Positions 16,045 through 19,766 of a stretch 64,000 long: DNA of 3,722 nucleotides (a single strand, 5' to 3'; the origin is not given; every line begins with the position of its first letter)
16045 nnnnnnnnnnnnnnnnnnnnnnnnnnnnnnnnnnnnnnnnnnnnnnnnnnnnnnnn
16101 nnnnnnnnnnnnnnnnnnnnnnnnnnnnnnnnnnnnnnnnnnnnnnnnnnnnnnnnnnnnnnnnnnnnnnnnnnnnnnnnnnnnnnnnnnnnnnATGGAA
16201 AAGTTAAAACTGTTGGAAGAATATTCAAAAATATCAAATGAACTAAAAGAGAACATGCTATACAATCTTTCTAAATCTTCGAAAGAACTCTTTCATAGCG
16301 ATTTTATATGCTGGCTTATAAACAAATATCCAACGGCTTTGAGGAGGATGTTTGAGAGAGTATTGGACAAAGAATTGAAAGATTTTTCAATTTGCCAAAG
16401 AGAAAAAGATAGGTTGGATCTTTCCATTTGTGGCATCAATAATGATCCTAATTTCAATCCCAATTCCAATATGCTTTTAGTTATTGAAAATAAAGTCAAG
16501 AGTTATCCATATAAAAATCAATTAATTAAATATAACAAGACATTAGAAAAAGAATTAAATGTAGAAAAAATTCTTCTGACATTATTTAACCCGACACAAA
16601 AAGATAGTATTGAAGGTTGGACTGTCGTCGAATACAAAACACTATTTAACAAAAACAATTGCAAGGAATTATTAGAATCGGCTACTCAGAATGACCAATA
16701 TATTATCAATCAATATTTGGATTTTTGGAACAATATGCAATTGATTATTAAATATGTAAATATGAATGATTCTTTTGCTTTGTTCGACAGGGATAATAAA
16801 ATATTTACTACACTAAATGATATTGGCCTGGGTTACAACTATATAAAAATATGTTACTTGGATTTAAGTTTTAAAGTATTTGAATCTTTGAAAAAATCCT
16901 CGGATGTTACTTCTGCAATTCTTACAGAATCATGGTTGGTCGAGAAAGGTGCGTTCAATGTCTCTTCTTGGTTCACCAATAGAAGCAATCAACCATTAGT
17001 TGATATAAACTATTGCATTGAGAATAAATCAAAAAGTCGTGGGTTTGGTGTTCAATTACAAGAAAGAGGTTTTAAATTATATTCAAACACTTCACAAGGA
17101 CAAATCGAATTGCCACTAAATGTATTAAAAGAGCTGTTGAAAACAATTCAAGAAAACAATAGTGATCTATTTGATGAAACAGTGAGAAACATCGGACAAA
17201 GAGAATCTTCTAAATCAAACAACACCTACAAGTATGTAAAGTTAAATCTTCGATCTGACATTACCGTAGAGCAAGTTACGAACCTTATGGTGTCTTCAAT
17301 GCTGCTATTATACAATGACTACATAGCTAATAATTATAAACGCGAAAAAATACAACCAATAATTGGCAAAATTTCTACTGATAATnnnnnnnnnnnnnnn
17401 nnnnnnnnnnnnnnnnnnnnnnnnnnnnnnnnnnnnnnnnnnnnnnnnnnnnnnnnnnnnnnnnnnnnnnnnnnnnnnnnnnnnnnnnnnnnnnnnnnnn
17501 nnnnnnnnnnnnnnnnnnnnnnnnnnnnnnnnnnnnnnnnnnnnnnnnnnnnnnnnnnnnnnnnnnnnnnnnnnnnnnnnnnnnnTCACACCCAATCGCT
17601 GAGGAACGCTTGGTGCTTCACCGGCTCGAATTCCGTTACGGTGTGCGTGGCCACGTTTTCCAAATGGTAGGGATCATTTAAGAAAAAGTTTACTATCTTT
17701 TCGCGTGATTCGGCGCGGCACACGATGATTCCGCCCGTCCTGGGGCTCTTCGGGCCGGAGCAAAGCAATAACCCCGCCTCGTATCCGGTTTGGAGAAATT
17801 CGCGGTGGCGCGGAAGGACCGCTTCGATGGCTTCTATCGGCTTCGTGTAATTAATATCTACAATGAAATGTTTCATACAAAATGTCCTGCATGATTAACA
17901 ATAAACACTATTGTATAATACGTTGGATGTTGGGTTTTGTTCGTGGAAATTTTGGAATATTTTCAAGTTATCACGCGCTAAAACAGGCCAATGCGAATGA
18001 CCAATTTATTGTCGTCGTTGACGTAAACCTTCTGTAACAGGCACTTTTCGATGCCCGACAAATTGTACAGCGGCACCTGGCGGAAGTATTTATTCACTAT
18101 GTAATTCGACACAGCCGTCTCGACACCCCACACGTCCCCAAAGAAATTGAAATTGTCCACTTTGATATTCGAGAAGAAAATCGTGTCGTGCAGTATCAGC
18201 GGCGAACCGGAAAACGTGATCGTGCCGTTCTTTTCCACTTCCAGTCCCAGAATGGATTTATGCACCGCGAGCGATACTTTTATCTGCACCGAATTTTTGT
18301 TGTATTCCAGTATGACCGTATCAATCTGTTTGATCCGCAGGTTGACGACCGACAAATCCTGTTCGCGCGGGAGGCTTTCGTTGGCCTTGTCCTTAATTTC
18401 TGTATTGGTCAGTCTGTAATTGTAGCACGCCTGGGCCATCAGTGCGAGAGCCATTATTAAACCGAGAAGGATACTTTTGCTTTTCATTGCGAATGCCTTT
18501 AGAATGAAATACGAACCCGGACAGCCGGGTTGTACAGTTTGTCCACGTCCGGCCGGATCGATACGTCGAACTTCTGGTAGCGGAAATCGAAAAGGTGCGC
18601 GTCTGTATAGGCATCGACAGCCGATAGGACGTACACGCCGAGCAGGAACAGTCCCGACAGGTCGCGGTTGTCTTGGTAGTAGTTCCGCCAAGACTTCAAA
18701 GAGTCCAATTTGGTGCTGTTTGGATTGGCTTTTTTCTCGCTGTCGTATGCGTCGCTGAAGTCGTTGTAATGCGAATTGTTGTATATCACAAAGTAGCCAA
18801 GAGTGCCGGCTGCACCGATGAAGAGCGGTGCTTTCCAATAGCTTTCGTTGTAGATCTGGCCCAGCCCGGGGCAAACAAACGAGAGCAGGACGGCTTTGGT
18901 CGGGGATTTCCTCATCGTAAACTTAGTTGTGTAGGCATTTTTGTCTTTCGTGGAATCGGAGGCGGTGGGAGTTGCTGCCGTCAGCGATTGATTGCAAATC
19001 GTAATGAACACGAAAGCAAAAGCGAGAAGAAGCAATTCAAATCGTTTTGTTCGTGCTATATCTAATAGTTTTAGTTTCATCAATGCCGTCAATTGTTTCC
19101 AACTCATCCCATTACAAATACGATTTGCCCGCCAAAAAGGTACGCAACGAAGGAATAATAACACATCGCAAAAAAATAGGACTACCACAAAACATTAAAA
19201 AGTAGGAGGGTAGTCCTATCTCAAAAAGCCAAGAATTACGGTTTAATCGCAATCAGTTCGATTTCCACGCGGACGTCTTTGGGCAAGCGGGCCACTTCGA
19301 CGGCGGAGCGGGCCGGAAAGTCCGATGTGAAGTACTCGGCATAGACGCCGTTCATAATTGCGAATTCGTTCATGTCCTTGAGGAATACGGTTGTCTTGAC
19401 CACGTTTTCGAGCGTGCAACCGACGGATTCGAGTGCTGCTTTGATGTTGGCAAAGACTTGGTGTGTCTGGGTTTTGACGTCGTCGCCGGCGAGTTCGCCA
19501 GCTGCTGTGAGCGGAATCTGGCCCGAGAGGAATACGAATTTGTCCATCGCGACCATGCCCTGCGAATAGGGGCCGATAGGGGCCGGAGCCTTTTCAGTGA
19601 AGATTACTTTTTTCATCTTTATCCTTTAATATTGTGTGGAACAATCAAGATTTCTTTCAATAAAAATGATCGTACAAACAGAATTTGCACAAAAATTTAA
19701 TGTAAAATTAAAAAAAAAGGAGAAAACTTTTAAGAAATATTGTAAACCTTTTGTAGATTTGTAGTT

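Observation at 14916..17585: Integrase-less AT-rich islet next to tRNA-Phe encoding two nuclease-fold proteins (candidate two-gene defence or novel module)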

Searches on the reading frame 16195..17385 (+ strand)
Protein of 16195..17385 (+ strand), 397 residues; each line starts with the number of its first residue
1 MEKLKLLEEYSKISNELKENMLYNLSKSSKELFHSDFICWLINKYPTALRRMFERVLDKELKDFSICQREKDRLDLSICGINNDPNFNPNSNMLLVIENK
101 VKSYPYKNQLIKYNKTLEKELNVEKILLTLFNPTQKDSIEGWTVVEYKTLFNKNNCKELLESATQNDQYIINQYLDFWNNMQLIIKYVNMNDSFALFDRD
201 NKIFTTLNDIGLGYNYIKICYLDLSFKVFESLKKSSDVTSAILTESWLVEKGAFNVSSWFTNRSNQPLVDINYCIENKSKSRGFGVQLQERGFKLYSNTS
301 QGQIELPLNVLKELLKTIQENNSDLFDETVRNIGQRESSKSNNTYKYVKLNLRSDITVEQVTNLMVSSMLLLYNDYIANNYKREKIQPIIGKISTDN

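Call 4: search_protein_families(library=pfam, proteins=[window:16195-17385:+], max_evalue=1)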
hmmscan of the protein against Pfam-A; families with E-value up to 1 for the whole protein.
window:16195-17385:+ (397 aa): 2 families
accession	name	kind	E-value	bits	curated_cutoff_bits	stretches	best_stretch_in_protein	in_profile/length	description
PF14281.12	PDDEXK_4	-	2e-10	41.4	22.3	1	20-174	2-181/183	PD-(D/E)XK nuclease superfamily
PF24968.1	DUF7770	-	0.52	10.7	24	0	334-373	53-91/150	Domain of unknown function (DUF7770)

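Call 5: search_protein_families(library=padloc, proteins=[window:16195-17385:+], max_evalue=1)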
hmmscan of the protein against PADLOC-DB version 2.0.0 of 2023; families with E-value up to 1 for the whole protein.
window:16195-17385:+ (397 aa): 3 families
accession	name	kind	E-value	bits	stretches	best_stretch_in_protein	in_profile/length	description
PDLC04977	PDC-S26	-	3e-10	37.8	1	59-177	92-204/400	-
PDLC04972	PDC-S26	-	2.6e-07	28.3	1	31-177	43-204/397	-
PDLC04971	PDC-S26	-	0.013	12.4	1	88-149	123-186/415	-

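Call 6: search_protein_families(library=ncbifam, proteins=[window:16195-17385:+], max_evalue=1)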
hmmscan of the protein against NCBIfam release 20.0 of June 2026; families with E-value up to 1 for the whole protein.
window:16195-17385:+ (397 aa): 0 families

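Call 7: search_protein_families(library=phrogs, proteins=[window:16195-17385:+], max_evalue=1)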
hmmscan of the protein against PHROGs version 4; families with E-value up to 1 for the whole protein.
window:16195-17385:+ (397 aa): 3 families
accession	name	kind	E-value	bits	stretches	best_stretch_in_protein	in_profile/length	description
phrog_24549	-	unknown function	0.0076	17.4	1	29-68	13-48/57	-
phrog_10708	-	unknown function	0.11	13.3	0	284-321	34-71/74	-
phrog_22147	-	unknown function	0.37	11.8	1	89-127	4-39/57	-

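Call 15: find_homologous_proteins(query=window:16195-17385:+)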
Query window:16195-17385:+ (397 aa): 142 proteins with E <= 0.001 among 4214 candidates; the best 120 are listed.
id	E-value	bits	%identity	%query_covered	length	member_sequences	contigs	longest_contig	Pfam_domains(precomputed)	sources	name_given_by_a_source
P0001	1.0e-255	866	100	100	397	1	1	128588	PF14281.13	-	-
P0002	3.6e-17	81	33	73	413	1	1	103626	PF14281.13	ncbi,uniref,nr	ncbi:PD-(D/E)XK nuclease family protein [Marinicella gelatinilytica]|uniref:PD-(D/E)XK nuclease fami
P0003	4.4e-15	74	35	44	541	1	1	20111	PF14281.13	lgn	-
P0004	4.1e-14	71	32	53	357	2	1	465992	PF14281.13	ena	-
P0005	5.1e-14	70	38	48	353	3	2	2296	PF14281.13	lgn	-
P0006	1.8e-12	65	27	70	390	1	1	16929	PF14281.13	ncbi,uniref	ncbi:hypothetical protein [Planktotalea sp.]|uniref:hypothetical protein n=1 Tax=Planktotalea sp. Ta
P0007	1.9e-12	65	32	51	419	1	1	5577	PF14281.13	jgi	-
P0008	1.9e-12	65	33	44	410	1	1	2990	PF14281.13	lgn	-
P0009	2.8e-12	65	39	36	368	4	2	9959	PF14281.13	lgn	-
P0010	7.9e-12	63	39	38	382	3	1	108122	PF14281.13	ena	-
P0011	1.4e-11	62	30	65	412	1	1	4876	PF14281.13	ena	-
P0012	2.8e-11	61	30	56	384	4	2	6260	PF14281.13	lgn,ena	-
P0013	3.4e-11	61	34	53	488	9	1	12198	PF14281.13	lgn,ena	-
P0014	1.6e-10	59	28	71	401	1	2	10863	PF14281.13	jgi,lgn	-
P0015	2.3e-10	58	31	56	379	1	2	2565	PF14281.13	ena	-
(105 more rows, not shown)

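Call 18: find_encoding_contigs(protein=P0002, flank=6000, max_places=3)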
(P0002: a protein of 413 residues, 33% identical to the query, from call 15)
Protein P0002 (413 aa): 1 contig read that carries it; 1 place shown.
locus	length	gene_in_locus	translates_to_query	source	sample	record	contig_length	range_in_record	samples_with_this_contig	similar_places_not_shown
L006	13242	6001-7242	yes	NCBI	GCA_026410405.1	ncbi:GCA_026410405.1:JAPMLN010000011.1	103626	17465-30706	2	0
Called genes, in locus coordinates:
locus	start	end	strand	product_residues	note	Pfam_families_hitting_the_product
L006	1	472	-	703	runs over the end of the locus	PF00930:DPPIV_N (faint), PF26550:Tricorn_2nd (faint), PF25174:Beta-prop_THOC3 (faint), PF23381:Beta-prop_IFT122_1st (weak), PF02129:Peptidase_S15 (weak), PF20434:BD-FAE, PF00326:Peptidase_S9, PF01738:DLH (weak), +2 more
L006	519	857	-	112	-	-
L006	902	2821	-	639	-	PF07693:KAP_NTPase, PF13191:AAA_16 (weak)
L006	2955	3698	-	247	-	-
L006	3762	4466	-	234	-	PF00520:Ion_trans, PF07885:Ion_trans_2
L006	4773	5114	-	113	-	-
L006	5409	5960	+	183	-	-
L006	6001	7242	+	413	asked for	PF14281:PDDEXK_4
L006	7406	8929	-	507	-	PF13007:LZ_Tnp_IS66, PF13005:zf-IS66, PF03050:DDE_Tnp_IS66, PF13817:DDE_Tnp_IS66_C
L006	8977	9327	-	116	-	PF05717:TnpB_IS66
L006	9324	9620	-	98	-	-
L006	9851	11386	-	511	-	PF03747:ADP_ribosyl_GH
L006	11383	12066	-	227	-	PF14487:DarT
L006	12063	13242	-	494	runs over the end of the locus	PF00580:UvrD-helicase, PF13245:AAA_19 (weak), PF01443:Viral_helicase1 (faint), PF13361:UvrD_C, PF13538:UvrD_C_2 (faint)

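Call 19: find_encoding_contigs(protein=P0004, flank=6000, max_places=3)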
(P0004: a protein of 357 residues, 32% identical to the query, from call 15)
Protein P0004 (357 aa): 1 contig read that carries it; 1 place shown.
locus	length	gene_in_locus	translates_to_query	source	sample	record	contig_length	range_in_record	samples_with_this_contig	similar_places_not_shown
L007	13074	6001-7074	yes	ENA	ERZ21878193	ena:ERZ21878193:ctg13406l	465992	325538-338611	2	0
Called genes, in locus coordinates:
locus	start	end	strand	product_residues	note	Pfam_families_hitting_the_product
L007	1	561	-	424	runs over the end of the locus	PF02463:SMC_N (faint), PF13304:AAA_21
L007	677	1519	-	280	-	-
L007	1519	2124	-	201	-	-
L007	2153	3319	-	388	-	PF01420:Methylase_S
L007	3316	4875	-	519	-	PF12161:HsdM_N, PF07669:Eco57I, PF02384:N6_Mtase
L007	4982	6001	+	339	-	PF13280:WYL, PF25583:WCX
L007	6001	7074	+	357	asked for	PF14281:PDDEXK_4 (faint)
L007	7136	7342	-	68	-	-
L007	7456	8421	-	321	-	PF03372:Exo_endo_phos (weak)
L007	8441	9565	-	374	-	PF12833:HTH_18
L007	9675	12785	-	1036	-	PF00873:ACR_tran, PF03176:MMPL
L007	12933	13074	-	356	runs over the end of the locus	PF25917:BSH_RND, PF25973:BSH_CzcB (weak), PF25954:Beta-barrel_RND_2 (weak), PF25990:Beta-barrel_YknX (faint), PF25967:RND-MFP_C (weak), PF25989:YknX_C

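Call 27: search_protein_families(library=pfam, proteins=[L006:5409-5957:+], max_evalue=0.01)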
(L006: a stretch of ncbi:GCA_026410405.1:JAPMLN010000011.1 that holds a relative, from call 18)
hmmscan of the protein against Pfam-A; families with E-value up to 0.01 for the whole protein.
L006:5409-5957:+ (183 aa): 0 families

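Call 33: search_protein_families(library=padloc, alignment_id=A2, max_evalue=0.001)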
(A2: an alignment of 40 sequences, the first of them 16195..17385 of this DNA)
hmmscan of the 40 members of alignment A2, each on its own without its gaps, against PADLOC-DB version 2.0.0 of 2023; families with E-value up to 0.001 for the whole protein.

A. member 1, window:16195-17385:+ (397 aa): 2 families
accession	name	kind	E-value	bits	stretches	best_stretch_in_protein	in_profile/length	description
PDLC04977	PDC-S26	-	3e-10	37.8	1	59-177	92-204/400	-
PDLC04972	PDC-S26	-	2.6e-07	28.3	1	31-177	43-204/397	-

B. families by the number of members that match (of 40 scanned): 10 families
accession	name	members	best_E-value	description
PDLC04977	PDC-S26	40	1.8e-18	-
PDLC04972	PDC-S26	34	3.5e-22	-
PDLC04971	PDC-S26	31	3.3e-11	-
PDLC04981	PDC-S26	11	2.8e-07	-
PDLC04983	PDC-S26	8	3.7e-09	-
PDLC04980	PDC-S26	3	1.7e-07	-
PDLC04975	PDC-S26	2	1.2e-06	-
PDLC04970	PDC-S26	1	2.9e-07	-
PDLC04974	PDC-S26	1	0.0002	-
PDLC04973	PDC-S26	1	0.00023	-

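Call 56: search_solved_structures(query=A2, max_evalue=10)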
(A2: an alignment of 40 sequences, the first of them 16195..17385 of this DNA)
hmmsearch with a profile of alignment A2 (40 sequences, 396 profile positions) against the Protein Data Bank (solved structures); distinct sequences matched with E-value up to 10: 0.

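Call 65: predict_structure(alignment_id=A2)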
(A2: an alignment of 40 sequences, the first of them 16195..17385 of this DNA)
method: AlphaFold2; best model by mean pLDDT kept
length: 397 residues; sequences in the alignment: 40
mean_pLDDT: 83.1   pTM: 0.80
mean pLDDT of the five models: 83.1, 83.1, 82.7, 81.6, 81.3
residues with pLDDT >= 90: 163; 70-90: 164; 50-70: 57; < 50: 13
segments of 3 or more residues with pLDDT < 50: 386-397
pLDDT, mean of each block of 10 residues (from residue 1): 81 93 89 93 98 96 95 94 77 93 82 90 92 67 93 95 98 95 81 64 83 84 89 76 66 87 85 79 88 86 70 86 78 56 81 80 93 86 50 43
secondary structure, 60 per line:
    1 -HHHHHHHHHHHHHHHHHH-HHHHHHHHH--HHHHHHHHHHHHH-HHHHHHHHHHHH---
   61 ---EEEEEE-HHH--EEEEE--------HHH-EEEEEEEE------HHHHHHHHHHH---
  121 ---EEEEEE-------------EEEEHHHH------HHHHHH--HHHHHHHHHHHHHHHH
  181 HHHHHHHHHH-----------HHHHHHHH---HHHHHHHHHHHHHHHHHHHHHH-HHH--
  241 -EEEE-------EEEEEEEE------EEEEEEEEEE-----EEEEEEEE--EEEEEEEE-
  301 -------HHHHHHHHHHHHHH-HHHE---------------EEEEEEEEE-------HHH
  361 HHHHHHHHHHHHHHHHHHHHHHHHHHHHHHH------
elements in order: H2-19 H21-29 H32-44 H46-57 E64-69 E76-80 E93-100 H107-117 E124-129 E143-146 H147-150 H157-162 H165-190 H202-209 H213-234 E242-245 E253-260 E267-276 E282-289 E292-299 H308-321 E342-350 H358-391

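Call 70: fold_search(model_id=the predicted structure, library=pdb)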
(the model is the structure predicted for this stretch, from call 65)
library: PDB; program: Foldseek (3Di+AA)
matches with E <= 10: 486; with E <= 0.001: 0
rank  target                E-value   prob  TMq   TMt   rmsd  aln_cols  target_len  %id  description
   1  2qb6_A                2.6e-02  0.28  0.21  0.21  12.7       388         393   12  Saccharomyces cerevisiae cytosolic exopolyphosphatase, sulfate complex (released 2007-12-11)
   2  8vc9_F                3.6e-02  0.14  0.13  0.14  26.1       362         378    8  Hybrid response regulator LvrB from Leptospira / phosphorylated REC form (released 2024-12-18)
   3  8vc9_E                3.6e-02  0.11  0.11  0.12  28.1       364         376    9  Hybrid response regulator LvrB from Leptospira / phosphorylated REC form (released 2024-12-18)
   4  8vc9_D                5.6e-02  0.10  0.13  0.13  26.6       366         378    7  Hybrid response regulator LvrB from Leptospira / phosphorylated REC form (released 2024-12-18)
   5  8vc9_C                6.3e-02  0.08  0.11  0.11  27.0       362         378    9  Hybrid response regulator LvrB from Leptospira / phosphorylated REC form (released 2024-12-18)
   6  2vv5_A                6.7e-02  0.28  0.16  0.23  21.6       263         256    9  The open structure of MscS (released 2008-08-05)
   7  4age_A                7.4e-02  0.28  0.16  0.23  21.6       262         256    9  MTSSL spin labeled D67C mutant of MscS in the open form (released 2012-08-15)
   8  4agf_A                7.9e-02  0.25  0.16  0.23  21.1       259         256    9  MTSSL spin labeled L124C mutant of MscS in the open form (released 2012-08-15)
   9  8vc9_A                1.1e-01  0.09  0.13  0.13  26.6       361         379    9  Hybrid response regulator LvrB from Leptospira / phosphorylated REC form (released 2024-12-18)
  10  8vc9_B                1.3e-01  0.07  0.11  0.12  28.2       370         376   10  Hybrid response regulator LvrB from Leptospira / phosphorylated REC form (released 2024-12-18)
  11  6e52_A                1.5e-01  0.08  0.11  0.14  14.2       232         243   12  Chimeric structure of Saccharomyces cerevisiae GCN4 leucine zipper fused to Staphylococcus aureus AgrC cytoplasmic his (released 2019-02-27)
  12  7n5e_A                2.0e-01  0.16  0.14  0.17  22.9       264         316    9  Structure of Mechanosensitive Ion Channel Flycatcher1 in GDN (released 2022-02-16)
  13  5aji_B                2.5e-01  0.15  0.16  0.23  20.6       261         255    8  MscS D67R1 high resolution (released 2015-07-08)
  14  7z3s                  2.5e-01  0.10  0.15  0.18  18.4       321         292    9  CRYSTAL STRUCTURE of PheF from Geobacillus stearothermophilus (released 2023-01-11)
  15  5aji_D                2.7e-01  0.16  0.16  0.23  21.0       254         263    9  MscS D67R1 high resolution (released 2015-07-08)
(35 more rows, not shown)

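Call 101: find_related_loci(query=A2, collection=viral_contigs, flank=6000)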
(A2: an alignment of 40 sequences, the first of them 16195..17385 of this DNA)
Query A2 (397 aa) in viral_contigs; peptide patterns used: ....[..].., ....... (x = any residue, [..] = any of these).
413 stretches matched a pattern; 1 encode a relative of the query (tblastn E <= 1e-3); 1 distinct loci.
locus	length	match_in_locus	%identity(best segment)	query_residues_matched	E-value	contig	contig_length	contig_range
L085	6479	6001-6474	30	1-176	4e-11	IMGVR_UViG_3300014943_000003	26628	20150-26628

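Call 103: search_dna_similar(query=window:16195-17385:+, collection=plasmids, mode=protein, max_evalue=0.00001, max_rows=15)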
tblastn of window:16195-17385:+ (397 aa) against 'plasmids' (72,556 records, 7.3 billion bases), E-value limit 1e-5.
No match.

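Call 106: search_dna_similar(query=window:16195-17385:+, collection=phages, mode=protein, max_evalue=0.00001, max_rows=15)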
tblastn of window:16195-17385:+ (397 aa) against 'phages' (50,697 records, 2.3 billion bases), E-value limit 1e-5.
No match.

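Call 107: find_related_loci(query=A2, collection=genome_contigs, flank=8000)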
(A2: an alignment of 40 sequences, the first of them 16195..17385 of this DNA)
Query A2 (397 aa) in genome_contigs; peptide patterns used: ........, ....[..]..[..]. (x = any residue, [..] = any of these).
273 stretches matched a pattern; 221 encode a relative of the query (tblastn E <= 1e-3); the best 80 are kept; 80 distinct loci.
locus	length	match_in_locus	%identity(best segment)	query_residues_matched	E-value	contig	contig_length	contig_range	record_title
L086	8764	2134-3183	30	22-370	9e-28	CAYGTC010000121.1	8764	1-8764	MAG TPA_asm: uncultured Alcanivoracaceae bacterium isolate ERP117304_co3_190 genome assembly, contig: NODE_11395_length_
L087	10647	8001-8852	31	17-304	2e-23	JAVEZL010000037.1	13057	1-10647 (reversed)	MAG: Bacteroidales bacterium isolate BF4_64 NODE_15153_length_13057_cov_32.455298_Biofilm4, whole genome shotgun sequenc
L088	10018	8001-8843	30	14-302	2e-23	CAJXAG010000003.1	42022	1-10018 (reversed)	TPA_asm: uncultured bacterium isolate ERR599159_bin.108_MetaBAT_v2.12.1_MAG genome assembly, contig: NODE_227_length_420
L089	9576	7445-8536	27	16-395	9e-23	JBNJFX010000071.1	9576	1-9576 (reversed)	MAG: Bacteroidota bacterium isolate Y22_60dBSe2.bin.196 NODE_9671_length_9576_cov_5.911892, whole genome shotgun sequenc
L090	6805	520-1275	32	17-265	1e-22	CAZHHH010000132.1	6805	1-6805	MAG TPA_asm: uncultured Marinilabiliaceae bacterium isolate SRP192927_co8_296 genome assembly, contig: NODE_11856_length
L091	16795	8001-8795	30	12-294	7e-22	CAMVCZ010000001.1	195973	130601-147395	MAG TPA_asm: uncultured Bacteroidales bacterium isolate SRR8387714_bin.55_metaWRAP_v1.3_MAG genome assembly, contig: ERZ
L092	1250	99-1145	26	16-369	2e-22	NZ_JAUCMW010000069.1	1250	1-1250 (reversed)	Labilibaculum sp. K2S NODE_69_length_1250_cov_553.929707, whole genome shotgun sequence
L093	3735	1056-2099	25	16-372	8e-22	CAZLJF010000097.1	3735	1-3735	MAG TPA_asm: uncultured Zetaproteobacteria bacterium isolate SRP216583_co1_154 genome assembly, contig: NODE_29209_lengt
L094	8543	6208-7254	26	16-369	2e-21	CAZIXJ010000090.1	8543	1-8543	MAG TPA_asm: uncultured Hyphomicrobiales bacterium isolate SRP332253_co1_21 genome assembly, contig: NODE_13831_length_8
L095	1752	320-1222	31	1-295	4e-21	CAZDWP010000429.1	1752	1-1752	MAG TPA_asm: uncultured Herbinix sp. isolate SRP294416_co2_262 genome assembly, contig: NODE_171854_length_1752_cov_4.97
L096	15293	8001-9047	26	16-366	6e-21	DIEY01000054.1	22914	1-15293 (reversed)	MAG TPA_asm: Bacteroidales bacterium UBA5762 UBA5762_contig_38798, whole genome shotgun sequence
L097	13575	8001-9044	28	17-366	8e-21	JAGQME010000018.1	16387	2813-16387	MAG: Candidatus Kaiserbacteria bacterium isolate HKST-UBA34 NODE_19_length_16387_cov_3.546291, whole genome shotgun sequ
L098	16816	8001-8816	32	15-296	3e-21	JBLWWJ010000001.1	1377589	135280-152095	MAG: Ancylomarina sp. isolate EA14-05 A14maxbin.007RE.5K@1, whole genome shotgun sequence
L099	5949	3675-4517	29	14-302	1e-20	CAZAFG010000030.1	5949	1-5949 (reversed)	MAG TPA_asm: uncultured Candidatus Saccharibacteria bacterium isolate SRP286056_co2_554 genome assembly, contig: NODE_23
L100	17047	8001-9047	27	16-369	2e-20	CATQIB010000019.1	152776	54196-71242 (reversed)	MAG: uncultured Mesonia sp. isolate ba4b1049-a8d3-47c4-85d1-bce99d39bcf6 genome assembly, contig: contig_19, whole genom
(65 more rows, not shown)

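Call 111: search_protein_families(library=pfam, alignment_id=A5, max_evalue=0.00001)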
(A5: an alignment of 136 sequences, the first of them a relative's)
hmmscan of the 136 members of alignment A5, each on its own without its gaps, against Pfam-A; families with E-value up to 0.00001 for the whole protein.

A. member 1, L091:5314-6843:+ (510 aa): 1 family
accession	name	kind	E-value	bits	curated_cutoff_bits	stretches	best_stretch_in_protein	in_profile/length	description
PF11074.14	DUF2779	-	2.4e-46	157.6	23.3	1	309-435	1-126/126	Domain of unknown function(DUF2779)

B. families by the number of members that match (of 136 scanned): 125 families (the first 25 are shown)
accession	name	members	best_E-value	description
PF11074.14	DUF2779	6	2.4e-46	Domain of unknown function(DUF2779)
PF13240.11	Zn_Ribbon_1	6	1.6e-07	zinc-ribbon domain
PF00270.35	DEAD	4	1.9e-33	DEAD/DEAH box helicase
PF12833.13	HTH_18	4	1.3e-19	Helix-turn-helix domain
PF14237.11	GYF_2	4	5.5e-18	GYF domain 2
PF04851.21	ResIII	3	6e-40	Type III restriction enzyme, res subunit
PF00004.35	AAA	3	1.6e-24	ATPase family associated with various cellular activities (AAA)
PF00165.29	HTH_AraC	3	1.8e-13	Bacterial regulatory helix-turn-helix proteins, AraC family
PF01364.23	Peptidase_C25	3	1.4e-07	Peptidase family C25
PF13306.12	LRR_5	2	3e-78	BspA type Leucine rich repeat region (6 copies)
PF02384.22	N6_Mtase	2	9.3e-64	N-6 DNA Methylase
PF18766.7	SWI2_SNF2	2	3.6e-61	SWI2/SNF2 ATPase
PF20448.3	DUF6705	2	1.4e-43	Family of unknown function (DUF6705)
PF13195.11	DUF4011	2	2.6e-29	Protein of unknown function (DUF4011)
PF18741.7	MTES_1575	2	4.1e-25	REase_MTES_1575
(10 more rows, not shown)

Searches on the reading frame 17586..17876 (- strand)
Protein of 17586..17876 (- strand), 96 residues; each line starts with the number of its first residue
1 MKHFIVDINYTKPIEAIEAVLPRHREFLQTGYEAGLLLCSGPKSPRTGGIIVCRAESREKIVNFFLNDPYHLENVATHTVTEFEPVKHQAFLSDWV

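Call 27: search_protein_families(library=pfam, proteins=[window:17586-17876:-], max_evalue=0.01)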
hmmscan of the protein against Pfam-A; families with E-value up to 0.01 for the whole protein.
window:17586-17876:- (96 aa): 1 family
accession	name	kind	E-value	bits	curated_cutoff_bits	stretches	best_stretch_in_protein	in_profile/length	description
PF03795.20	YCII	-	1.1e-10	42.3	24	1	9-83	7-94/95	YCII-related domain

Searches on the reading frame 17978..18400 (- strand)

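Call 27: search_protein_families(library=pfam, proteins=[window:17978-18400:-], max_evalue=0.01)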
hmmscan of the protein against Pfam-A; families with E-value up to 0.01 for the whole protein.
window:17978-18400:- (140 aa): 1 family
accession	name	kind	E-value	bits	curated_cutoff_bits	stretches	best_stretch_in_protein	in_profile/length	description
PF07273.18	DUF1439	-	0.00043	20.5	25.9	1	7-115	11-130/152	Protein of unknown function (DUF1439)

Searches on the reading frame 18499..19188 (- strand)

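Call 27: search_protein_families(library=pfam, proteins=[window:18499-19188:-], max_evalue=0.01)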
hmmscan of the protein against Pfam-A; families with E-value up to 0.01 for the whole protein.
window:18499-19188:- (229 aa): 1 family
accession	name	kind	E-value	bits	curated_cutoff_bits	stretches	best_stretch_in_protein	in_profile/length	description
PF18935.5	DUF5683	-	4.7e-36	124.5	26.7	1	94-216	3-136/151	Family of unknown function (DUF5683)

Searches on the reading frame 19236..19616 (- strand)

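Call 27: search_protein_families(library=pfam, proteins=[window:19236-19616:-], max_evalue=0.01)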
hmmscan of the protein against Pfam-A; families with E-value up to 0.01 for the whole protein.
window:19236-19616:- (126 aa): 1 family
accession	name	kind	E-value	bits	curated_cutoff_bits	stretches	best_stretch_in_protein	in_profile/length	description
PF01042.26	Ribonuc_L-PSP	-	3.4e-44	150.1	27.3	1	7-124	1-120/121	Endoribonuclease L-PSP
